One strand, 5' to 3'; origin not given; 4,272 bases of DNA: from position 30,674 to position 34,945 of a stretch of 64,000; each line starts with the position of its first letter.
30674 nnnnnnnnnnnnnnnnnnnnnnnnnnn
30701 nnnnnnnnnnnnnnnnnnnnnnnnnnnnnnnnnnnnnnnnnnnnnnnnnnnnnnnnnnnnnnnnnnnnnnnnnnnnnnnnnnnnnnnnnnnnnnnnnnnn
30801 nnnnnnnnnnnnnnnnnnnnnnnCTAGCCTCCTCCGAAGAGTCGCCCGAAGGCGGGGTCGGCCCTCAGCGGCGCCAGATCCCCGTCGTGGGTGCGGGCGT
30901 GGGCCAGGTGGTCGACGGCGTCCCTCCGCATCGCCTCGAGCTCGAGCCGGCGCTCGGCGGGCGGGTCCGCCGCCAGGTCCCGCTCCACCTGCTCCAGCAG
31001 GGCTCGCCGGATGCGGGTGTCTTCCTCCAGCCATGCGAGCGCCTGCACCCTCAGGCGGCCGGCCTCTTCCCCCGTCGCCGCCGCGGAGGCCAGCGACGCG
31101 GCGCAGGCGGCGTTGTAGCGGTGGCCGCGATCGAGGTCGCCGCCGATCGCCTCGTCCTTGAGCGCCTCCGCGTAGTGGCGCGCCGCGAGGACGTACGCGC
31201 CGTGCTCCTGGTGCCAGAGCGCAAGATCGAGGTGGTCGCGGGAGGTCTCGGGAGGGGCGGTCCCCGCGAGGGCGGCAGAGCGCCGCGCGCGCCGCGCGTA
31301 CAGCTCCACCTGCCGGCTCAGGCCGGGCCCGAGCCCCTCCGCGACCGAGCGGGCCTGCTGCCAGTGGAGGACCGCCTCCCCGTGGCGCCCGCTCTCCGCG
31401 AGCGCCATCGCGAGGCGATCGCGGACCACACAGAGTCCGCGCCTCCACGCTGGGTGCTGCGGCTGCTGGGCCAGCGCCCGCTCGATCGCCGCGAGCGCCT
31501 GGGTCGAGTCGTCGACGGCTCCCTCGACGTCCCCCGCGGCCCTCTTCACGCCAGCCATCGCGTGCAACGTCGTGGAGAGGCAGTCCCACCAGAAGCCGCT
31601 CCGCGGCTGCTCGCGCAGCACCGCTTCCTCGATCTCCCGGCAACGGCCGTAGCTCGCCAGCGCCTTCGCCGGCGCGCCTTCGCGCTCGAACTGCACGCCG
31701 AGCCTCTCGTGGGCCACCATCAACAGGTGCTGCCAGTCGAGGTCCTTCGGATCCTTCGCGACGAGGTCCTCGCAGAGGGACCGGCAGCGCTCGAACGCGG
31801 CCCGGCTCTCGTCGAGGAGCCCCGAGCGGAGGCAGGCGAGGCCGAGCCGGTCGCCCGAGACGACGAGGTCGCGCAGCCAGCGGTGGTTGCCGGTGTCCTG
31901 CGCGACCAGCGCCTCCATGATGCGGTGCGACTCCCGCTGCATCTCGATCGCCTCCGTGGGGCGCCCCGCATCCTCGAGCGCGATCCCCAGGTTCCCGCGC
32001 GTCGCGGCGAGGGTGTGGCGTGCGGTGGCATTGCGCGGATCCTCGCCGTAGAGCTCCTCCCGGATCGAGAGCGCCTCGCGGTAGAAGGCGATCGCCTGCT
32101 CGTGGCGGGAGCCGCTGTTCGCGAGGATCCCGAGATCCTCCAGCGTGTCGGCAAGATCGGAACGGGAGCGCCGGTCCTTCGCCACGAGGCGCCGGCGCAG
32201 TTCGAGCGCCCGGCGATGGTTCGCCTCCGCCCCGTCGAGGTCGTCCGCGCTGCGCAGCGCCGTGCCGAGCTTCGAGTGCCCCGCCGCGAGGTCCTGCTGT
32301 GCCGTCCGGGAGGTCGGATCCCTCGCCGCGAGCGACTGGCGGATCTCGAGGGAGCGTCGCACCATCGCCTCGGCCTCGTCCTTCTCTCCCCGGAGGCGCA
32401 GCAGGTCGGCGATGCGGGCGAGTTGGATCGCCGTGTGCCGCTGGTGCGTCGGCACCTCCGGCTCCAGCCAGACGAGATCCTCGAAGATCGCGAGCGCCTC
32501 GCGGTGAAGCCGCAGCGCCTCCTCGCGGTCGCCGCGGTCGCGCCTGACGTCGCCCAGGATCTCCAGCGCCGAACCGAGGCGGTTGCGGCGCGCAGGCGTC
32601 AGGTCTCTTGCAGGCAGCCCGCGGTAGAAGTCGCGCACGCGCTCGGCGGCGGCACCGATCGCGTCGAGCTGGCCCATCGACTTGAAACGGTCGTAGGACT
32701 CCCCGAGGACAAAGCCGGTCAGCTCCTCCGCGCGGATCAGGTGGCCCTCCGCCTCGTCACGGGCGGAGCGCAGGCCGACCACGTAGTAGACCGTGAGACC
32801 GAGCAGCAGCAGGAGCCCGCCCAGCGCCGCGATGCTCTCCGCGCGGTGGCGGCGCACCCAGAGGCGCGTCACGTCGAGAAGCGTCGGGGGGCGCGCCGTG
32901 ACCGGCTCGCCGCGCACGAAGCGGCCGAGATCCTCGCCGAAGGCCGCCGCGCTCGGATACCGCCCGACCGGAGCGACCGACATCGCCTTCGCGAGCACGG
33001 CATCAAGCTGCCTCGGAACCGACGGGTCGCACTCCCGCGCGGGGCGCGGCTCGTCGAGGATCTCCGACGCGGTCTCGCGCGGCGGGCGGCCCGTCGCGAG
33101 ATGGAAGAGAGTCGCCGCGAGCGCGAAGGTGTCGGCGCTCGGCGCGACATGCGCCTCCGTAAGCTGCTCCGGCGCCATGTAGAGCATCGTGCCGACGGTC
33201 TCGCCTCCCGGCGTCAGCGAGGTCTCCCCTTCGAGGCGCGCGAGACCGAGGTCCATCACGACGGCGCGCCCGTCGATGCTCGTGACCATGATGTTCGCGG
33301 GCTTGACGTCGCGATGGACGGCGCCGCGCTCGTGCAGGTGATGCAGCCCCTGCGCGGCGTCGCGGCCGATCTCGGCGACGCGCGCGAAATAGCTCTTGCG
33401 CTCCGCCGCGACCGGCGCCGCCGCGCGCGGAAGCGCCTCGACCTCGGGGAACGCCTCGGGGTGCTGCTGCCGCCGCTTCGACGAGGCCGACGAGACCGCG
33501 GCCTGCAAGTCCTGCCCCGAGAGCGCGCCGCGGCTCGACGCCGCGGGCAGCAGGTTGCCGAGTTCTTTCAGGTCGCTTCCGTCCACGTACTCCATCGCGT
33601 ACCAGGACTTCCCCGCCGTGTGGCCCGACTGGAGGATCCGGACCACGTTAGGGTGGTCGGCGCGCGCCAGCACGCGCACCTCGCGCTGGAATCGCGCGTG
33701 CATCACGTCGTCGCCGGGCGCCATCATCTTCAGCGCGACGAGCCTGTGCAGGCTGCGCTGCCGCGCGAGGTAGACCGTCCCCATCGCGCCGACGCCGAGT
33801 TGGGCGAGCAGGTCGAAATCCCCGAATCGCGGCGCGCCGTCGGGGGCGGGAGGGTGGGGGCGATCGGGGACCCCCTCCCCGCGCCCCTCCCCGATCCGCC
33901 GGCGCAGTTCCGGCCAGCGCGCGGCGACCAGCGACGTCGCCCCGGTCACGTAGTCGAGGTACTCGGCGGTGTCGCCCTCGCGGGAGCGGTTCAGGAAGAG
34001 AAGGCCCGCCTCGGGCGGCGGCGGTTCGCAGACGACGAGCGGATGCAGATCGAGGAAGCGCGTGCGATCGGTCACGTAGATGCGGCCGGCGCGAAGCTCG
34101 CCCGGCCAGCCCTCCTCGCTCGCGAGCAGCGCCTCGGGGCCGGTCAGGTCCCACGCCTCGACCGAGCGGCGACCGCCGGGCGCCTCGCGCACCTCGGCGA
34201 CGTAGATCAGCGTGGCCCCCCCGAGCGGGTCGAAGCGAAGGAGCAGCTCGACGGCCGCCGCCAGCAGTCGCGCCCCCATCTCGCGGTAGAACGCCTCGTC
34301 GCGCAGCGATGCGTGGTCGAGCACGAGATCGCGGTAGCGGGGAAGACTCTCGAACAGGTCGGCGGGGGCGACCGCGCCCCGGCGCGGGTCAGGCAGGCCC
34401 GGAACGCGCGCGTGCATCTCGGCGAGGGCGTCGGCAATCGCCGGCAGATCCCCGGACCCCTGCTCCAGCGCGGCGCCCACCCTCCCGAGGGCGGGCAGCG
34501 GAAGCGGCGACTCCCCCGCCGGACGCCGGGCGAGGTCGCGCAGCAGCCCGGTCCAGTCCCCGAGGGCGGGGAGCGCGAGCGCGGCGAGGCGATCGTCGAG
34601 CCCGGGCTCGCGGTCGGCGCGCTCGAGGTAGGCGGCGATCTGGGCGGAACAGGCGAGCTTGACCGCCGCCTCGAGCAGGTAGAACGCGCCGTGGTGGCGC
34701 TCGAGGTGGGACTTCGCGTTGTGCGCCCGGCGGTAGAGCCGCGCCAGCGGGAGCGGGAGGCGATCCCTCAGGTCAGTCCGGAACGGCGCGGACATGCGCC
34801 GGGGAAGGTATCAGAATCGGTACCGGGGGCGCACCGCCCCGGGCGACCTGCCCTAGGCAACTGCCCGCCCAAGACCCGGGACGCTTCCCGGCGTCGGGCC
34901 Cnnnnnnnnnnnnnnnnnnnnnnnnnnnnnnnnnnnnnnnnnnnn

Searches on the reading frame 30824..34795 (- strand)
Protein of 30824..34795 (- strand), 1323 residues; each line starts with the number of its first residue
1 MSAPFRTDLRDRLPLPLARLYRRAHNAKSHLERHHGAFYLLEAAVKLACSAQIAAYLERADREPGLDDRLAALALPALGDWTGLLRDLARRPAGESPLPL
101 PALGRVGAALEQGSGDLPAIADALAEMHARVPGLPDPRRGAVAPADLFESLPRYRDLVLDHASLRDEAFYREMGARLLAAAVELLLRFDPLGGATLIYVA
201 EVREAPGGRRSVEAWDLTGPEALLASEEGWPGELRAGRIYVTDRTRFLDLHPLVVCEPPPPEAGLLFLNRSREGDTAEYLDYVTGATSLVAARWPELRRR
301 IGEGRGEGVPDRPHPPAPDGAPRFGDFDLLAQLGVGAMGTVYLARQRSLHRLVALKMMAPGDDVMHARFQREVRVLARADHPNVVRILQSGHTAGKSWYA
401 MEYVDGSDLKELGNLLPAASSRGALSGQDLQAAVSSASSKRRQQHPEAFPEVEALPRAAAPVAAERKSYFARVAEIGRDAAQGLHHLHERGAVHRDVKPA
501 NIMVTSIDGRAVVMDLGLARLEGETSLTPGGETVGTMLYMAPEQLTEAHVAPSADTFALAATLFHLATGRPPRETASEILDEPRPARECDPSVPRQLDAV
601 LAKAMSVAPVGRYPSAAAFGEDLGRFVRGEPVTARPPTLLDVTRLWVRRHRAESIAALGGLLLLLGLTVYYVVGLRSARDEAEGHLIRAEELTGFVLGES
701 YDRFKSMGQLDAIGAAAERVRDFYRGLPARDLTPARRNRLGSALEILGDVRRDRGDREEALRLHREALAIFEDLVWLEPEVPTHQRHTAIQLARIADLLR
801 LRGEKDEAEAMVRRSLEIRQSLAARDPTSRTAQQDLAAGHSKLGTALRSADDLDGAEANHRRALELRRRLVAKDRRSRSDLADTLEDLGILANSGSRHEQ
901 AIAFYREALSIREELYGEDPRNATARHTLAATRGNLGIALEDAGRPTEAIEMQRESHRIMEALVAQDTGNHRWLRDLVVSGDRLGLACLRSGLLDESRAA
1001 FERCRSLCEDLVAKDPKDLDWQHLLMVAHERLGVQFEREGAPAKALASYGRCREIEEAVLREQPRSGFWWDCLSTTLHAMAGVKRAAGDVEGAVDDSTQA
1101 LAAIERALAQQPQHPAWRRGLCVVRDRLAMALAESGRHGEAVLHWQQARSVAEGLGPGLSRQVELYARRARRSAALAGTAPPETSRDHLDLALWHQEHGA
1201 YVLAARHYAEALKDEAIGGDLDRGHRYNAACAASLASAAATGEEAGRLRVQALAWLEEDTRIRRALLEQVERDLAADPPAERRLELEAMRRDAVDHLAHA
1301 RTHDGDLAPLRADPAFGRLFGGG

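Call 3: search_protein_families(library=pfam, proteins=[window:30824-34795:-], max_evalue=0.01)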
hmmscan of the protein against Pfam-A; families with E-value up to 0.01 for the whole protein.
window:30824-34795:- (1323 aa): 11 families
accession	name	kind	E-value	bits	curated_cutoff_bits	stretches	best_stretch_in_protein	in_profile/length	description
PF00069.31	Pkinase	-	1.7e-34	119.9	31.7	2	473-575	100-199/263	Protein kinase domain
PF07714.23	PK_Tyr_Ser-Thr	-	5.4e-24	85.3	23.1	1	329-576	3-208/258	Protein tyrosine and serine/threonine kinase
PF13374.12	TPR_10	-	1.9e-23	82.2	27.5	4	882-919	2-39/42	Tetratricopeptide repeat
PF13424.12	TPR_12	-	9.2e-23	80.7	30.1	3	881-961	2-76/77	Tetratricopeptide repeat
PF00515.34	TPR_1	-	3.6e-15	55.5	27.8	0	884-913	3-32/34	Tetratricopeptide repeat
PF07719.23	TPR_2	-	5.6e-13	48.4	27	0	983-1010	6-33/34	Tetratricopeptide repeat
PF13181.12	TPR_8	-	3.8e-09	36.4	25.7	0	897-913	16-32/34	Tetratricopeptide repeat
PF17667.7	Pkinase_fungal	-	2.9e-06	26.7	24.1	1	478-549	293-370/387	Fungal protein kinase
PF24885.1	TPR_NPHP3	-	5.7e-06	26.3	100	1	831-920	93-179/239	Nephrocystin-3 TPR domain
PF13414.12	TPR_11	-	0.0005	20.1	26.8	0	748-773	1-26/42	TPR repeat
PF13176.12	TPR_7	-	0.0059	17.1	27.9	1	743-770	1-28/36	Tetratricopeptide repeat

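Call 6: search_protein_families(library=ncbifam, proteins=[window:30824-34795:-], max_evalue=0.001)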
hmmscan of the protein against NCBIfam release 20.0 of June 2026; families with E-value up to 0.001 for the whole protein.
window:30824-34795:- (1323 aa): 13 families
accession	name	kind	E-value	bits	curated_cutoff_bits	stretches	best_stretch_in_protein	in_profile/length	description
NF033483.0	PknB_PASTA_kin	equivalog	4e-54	184.6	450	2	470-634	106-276/563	Stk1 family PASTA domain-containing Ser/Thr kinase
NF052427.1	StpK7MSMEG_1200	equivalog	6.2e-40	137.3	900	2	475-682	112-325/601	serine/threonine protein kinase StpK7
NF047741.1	antiphage_MADS6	equivalog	1.7e-39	135.9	460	2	465-634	293-468/612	methylation-associated defense system protein kinase MAD6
NF009651.0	PRK13184.1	equivalog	1.2e-25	89.7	839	2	478-632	120-296/932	serine/threonine-protein kinase PknD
NF053615.1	SerThrKinAfsKStmc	equivalog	3e-22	79.1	1300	2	480-577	121-217/809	protein serine/threonine kinase AfsK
TIGR03903.1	TOMM_kin_cyc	equivalog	5.3e-22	77.5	705.75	2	483-571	91-187/1267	TOMM system kinase/cyclase fusion protein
NF038150.1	lanthi_synth_IV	equivalog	1.9e-20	72.8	650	1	465-578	292-401/851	class IV lanthionine synthetase LanL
NF038151.1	lanthi_synth_III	equivalog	6.6e-14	51.3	575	1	459-566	324-422/833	class III lanthionine synthetase LanKC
NF033442.0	BREX_PglW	equivalog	7.5e-13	47.1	990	2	325-520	512-661/1391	BREX system serine/threonine kinase PglW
NF058632.1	SerThrKinPrkT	equivalog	4.1e-08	32.6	280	1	327-411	23-109/322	serine/threonine protein kinase PrkT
NF043056.1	T4SS_LegK1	equivalog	2e-06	26.7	550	1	488-562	206-279/516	Dot/Icm T4SS effector kinase LegK1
TIGR03724.2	arch_bud32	equivalog_domain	2.2e-05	24.1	125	1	474-524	88-136/193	KEOPS complex kinase/ATPase Bud32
NF011463.0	PRK14879.1-4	equivalog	0.00044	19.7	188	0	480-523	123-164/237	Kae1-associated kinase Bud32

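Call 20: find_homologous_proteins(query=window:30824-34795:-, max_evalue=1e-10)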
Query window:30824-34795:- (1323 aa): 1106 proteins with E <= 1e-10 among 8000 candidates; the best 120 are listed.
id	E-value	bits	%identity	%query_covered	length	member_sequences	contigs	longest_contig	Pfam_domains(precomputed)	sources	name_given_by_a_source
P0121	0.0e+0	2910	100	100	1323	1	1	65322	PF07714.24,PF00069.32,PF00515.35,PF13424.13,PF24885.2,PF13181.13,PF17667.8,PF07719.24,PF13374.13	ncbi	-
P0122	9.3e-233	794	41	100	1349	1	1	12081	PF07714.24,PF00069.32,PF00515.35,PF13424.13,PF07719.24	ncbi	-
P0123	1.0e-229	784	40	85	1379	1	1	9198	PF07714.24,PF00069.32,PF10952.16,PF13424.13,PF17667.8,PF01636.30,PF13374.13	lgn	-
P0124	1.5e-208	714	38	87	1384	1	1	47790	PF07714.24,PF00069.32,PF00515.35,PF10952.16,PF13424.13,PF17667.8,PF07719.24,PF01636.30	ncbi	-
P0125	1.9e-188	647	49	54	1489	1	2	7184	PF25168.2,PF24105.2,PF24805.2,PF25048.2,PF24017.3,PF23342.2,PF24817.2,PF23393.3,PF07714.24,PF23389.2,PF23609.2,PF00069.32,PF24797.2,PF20426.5,PF25460.2,PF00400.39,PF01636.30,PF23414.2,PF25178.1,PF23410.5,PF23775.2,PF25174.2,PF24814.2,PF23381.2,PF25173.2,PF23383.2,PF25171.2,PF12894.14,PF23754.2,PF251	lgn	-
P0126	9.6e-185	635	51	51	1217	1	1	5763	PF07714.24,PF00069.32,PF03781.23,PF17667.8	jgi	jgi:serine/threonine protein kinase/formylglycine-generating enzyme required for sulfatase activity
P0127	1.2e-183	631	54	49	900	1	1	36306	PF25168.2,PF25174.2,PF24814.2,PF24105.2,PF24805.2,PF23381.2,PF25173.2,PF25175.2,PF24817.2,PF24780.2,PF07714.24,PF00069.32,PF25172.2,PF24782.3,PF25391.2,PF24807.2,PF25047.1,PF00400.39,PF01636.30,PF23414.2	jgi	-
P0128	1.4e-179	618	50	52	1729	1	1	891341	PF25048.2,PF23342.2,PF23411.2,PF02239.23,PF23393.3,PF23609.2,PF00069.32,PF15492.13,PF20426.5,PF25460.2,PF11715.17,PF25178.1,PF23775.2,PF25173.2,PF23383.2,PF25171.2,PF12894.14,PF21031.3,PF24780.2,PF23761.2,PF25172.2,PF24782.3,PF25047.1,PF23756.2,PF23098.2,PF25168.2,PF24105.2,PF24805.2,PF24017.3,PF135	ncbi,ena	-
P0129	7.7e-175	602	49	52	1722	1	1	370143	PF23586.3,PF25048.2,PF23342.2,PF02239.23,PF23393.3,PF23609.2,PF00069.32,PF24797.2,PF20426.5,PF25460.2,PF11715.17,PF25178.1,PF23775.2,PF25173.2,PF23383.2,PF25171.2,PF12894.14,PF21031.3,PF24780.2,PF16755.12,PF23761.2,PF25172.2,PF24782.3,PF25047.1,PF26550.2,PF23756.2,PF23098.2,PF25168.2,PF24105.2,PF248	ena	-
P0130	3.0e-173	597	50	51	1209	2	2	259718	PF07714.24,PF00069.32,PF17667.8,PF01636.30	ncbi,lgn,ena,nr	ncbi:MAG: serine/threonine protein [Planctomycetota bacterium]|nr:MAG: serine/threonine protein [Pla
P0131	1.3e-160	555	49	48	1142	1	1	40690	PF07714.24,PF00069.32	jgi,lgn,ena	-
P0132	5.1e-138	480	33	84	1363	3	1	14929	PF07714.24,PF00069.32,PF00515.35,PF10952.16,PF13424.13,PF17667.8,PF07719.24,PF01636.30,PF13374.13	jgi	-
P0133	8.1e-137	476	43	51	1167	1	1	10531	PF07714.24,PF00069.32,PF03781.23,PF01636.30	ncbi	ncbi:MAG: bifunctional serine/threonine-protein kinase/formylglycine-generating enzyme family protei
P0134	7.0e-120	420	37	51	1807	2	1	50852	PF07714.24,PF00069.32,PF03109.23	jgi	jgi:serine/threonine protein kinase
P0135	5.5e-119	417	31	85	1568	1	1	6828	PF13431.13,PF13414.13,PF13176.13,PF24885.2,PF13428.13,PF17667.8,PF13374.13,PF07721.21,PF14559.13,PF07714.24,PF00069.32,PF13371.13,PF00515.35,PF13424.13,PF21033.5,PF13432.13,PF13181.13,PF07719.24,PF01636.30,PF13174.13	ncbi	-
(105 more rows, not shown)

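Call 21: find_encoding_contigs(protein=P0122, flank=8000, max_places=1)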
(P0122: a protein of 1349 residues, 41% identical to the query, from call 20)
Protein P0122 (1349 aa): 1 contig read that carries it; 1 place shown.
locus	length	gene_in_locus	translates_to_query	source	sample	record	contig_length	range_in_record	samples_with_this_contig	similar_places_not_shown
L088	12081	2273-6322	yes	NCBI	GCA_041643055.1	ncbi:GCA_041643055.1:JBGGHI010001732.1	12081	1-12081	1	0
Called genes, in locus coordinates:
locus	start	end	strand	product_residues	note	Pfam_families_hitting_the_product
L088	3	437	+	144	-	?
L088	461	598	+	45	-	-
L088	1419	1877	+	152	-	-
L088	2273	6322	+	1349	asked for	PF13424:TPR_12 (faint), PF00069:Pkinase, PF07714:PK_Tyr_Ser-Thr, PF00069:Pkinase, PF00515:TPR_1 (faint), PF07719:TPR_2 (faint)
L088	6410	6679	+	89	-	-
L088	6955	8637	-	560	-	-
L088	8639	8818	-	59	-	-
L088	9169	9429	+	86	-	-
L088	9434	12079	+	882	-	?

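Call 22: find_encoding_contigs(protein=P0124, flank=8000, max_places=1)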
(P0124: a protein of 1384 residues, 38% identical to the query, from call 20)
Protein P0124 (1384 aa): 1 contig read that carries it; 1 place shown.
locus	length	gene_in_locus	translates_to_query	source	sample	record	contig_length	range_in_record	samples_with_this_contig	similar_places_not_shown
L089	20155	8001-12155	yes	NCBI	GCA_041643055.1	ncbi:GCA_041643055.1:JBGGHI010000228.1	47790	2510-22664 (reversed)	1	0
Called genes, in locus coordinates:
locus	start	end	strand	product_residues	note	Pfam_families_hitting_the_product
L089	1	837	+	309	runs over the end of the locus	-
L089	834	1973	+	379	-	PF11806:Enterochelin_N (weak), PF00756:Esterase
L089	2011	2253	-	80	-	PF09413:DUF2007 (weak)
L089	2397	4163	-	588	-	PF00664:ABC_membrane, PF00005:ABC_tran, PF13304:AAA_21 (weak)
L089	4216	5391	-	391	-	PF13439:Glyco_transf_4, PF13579:Glyco_trans_4_4, PF00534:Glycos_transf_1, PF13692:Glyco_trans_1_4, PF13524:Glyco_trans_1_2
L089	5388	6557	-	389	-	PF13439:Glyco_transf_4, PF13579:Glyco_trans_4_4, PF00534:Glycos_transf_1, PF13692:Glyco_trans_1_4, PF13524:Glyco_trans_1_2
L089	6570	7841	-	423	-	PF04101:Glyco_tran_28_C (weak)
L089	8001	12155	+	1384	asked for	PF07719:TPR_2 (faint), PF13424:TPR_12 (faint), PF00069:Pkinase, PF01636:APH, PF07714:PK_Tyr_Ser-Thr, PF00069:Pkinase, PF17667:Pkinase_fungal, PF00515:TPR_1 (faint), +1 more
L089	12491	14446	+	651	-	PF02574:S-methyl_trans, PF02219:MTHFR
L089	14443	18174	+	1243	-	PF02574:S-methyl_trans, PF00809:Pterin_bind, PF02607:B12-binding_2, PF02310:B12-binding, PF02965:Met_synt_B12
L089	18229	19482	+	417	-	-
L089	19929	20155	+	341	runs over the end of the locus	PF00589:Phage_integrase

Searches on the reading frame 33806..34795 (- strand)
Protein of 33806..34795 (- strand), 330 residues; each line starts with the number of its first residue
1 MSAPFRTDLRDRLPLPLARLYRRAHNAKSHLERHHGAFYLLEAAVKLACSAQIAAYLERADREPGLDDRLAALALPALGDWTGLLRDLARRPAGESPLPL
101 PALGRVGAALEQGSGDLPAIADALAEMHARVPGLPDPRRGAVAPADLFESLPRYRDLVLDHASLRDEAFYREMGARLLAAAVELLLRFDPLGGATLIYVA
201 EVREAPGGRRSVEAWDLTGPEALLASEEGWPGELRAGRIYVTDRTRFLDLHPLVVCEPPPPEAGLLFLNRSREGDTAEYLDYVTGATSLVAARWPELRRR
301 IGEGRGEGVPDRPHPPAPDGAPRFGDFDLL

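Call 72: predict_structure(alignment_id=A2)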
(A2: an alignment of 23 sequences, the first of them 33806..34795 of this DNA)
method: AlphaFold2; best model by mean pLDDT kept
length: 330 residues; sequences in the alignment: 23
mean_pLDDT: 85.2   pTM: 0.86
mean pLDDT of the five models: 85.2, 84.8, 84.3, 83.4, 83.4
residues with pLDDT >= 90: 183; 70-90: 91; 50-70: 46; < 50: 10
segments of 3 or more residues with pLDDT < 50: 306-315
pLDDT, mean of each block of 10 residues (from residue 1): 86 98 97 97 97 91 86 82 90 70 86 91 93 75 92 90 78 97 94 94 85 94 82 87 92 93 93 79 92 69 51 51 61
secondary structure, 60 per line:
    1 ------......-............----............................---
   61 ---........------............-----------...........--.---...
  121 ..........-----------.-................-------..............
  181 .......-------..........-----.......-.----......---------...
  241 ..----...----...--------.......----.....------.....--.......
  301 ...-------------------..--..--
elements in order: H7-12 H15-25 H30-57 H64-71 H78-89 H101-111 H118-130 H144-159 H167-187 E195-204 E210-216 E223-228 E238-242 E247-249 E254-256 E265-271 E276-280 E287-291 H294-303

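Call 74: fold_search(model_id=the predicted structure, library=pdb)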
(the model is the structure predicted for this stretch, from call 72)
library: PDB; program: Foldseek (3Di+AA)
matches with E <= 10: 741; with E <= 0.001: 0
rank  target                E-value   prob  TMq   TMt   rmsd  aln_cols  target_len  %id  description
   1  9n74_L4               2.9e-02  0.97  0.18  0.23   7.8       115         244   12  SSU processome maturation and disassembly, State H (released 2025-10-29)
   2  6t4q_SE               3.4e-02  0.99  0.19  0.24   6.7       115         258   11  Structure of yeast 80S ribosome stalled on the CGA-CCG inhibitory codon combination. (released 2019-12-25)
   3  9g33_DE               5.1e-02  0.98  0.20  0.26   6.7       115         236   11  Stalled 90S - Utp23-Krr1-deltaC3 (released 2025-06-18)
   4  8qt6                  5.1e-02  0.14  0.12  0.11  20.0       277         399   10  Cryo-EM structure of Streptococcus pneumoniae NADPH oxidase (released 2024-07-24)
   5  5tzs_5                5.4e-02  0.97  0.19  0.25   6.4       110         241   12  Architecture of the yeast small subunit processome (released 2016-12-21)
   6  9npx_D                6.3e-02  0.90  0.18  0.21   8.1       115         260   10  SARS-CoV-2 nsp1 bound to the Rhinolophus lepidus 40S ribosomal subunit (local refinement of the 40S body) (released 2025-06-11)
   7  6zqd_DE               6.6e-02  0.84  0.17  0.21   8.6       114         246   15  Cryo-EM structure of the 90S pre-ribosome from Saccharomyces cerevisiae, state Post-A1 (released 2020-09-23)
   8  7qix_G                7.3e-02  0.94  0.18  0.22   7.6       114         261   14  Specific features and methylation sites of a plant ribosome. 40S body ribosomal subunit. (released 2022-06-15)
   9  6xa1_SE               7.3e-02  0.90  0.18  0.22   7.9       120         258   11  Structure of a drug-like compound stalled human translation termination complex (released 2020-10-07)
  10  3jag_EE               7.7e-02  0.77  0.17  0.20   9.3       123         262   11  Structure of a mammalian ribosomal termination complex with ABCE1, eRF1(AAQ), and the UAA stop codon (released 2015-08-12)
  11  6zqb_DE               8.1e-02  0.77  0.16  0.21   8.9       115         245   14  Cryo-EM structure of the 90S pre-ribosome from Saccharomyces cerevisiae, state B2 (released 2020-09-23)
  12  8auv_A                8.5e-02  0.91  0.18  0.22   7.6       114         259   13  Cryo-EM structure of the plant 40S subunit (released 2023-06-07)
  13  6ybw_C                9.4e-02  0.94  0.20  0.24   7.4       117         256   10  Structure of a human 48S translational initiation complex - 40S body (released 2020-09-16)
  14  8c3a_G                9.4e-02  0.92  0.18  0.22   7.5       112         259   15  Crystal structure of ailanthone bound to the Candida albicans 80S ribosome (released 2024-01-10)
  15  7qca_SE0              9.4e-02  0.90  0.18  0.22   7.2       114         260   14  Spraguea lophii ribosome (released 2022-11-30)
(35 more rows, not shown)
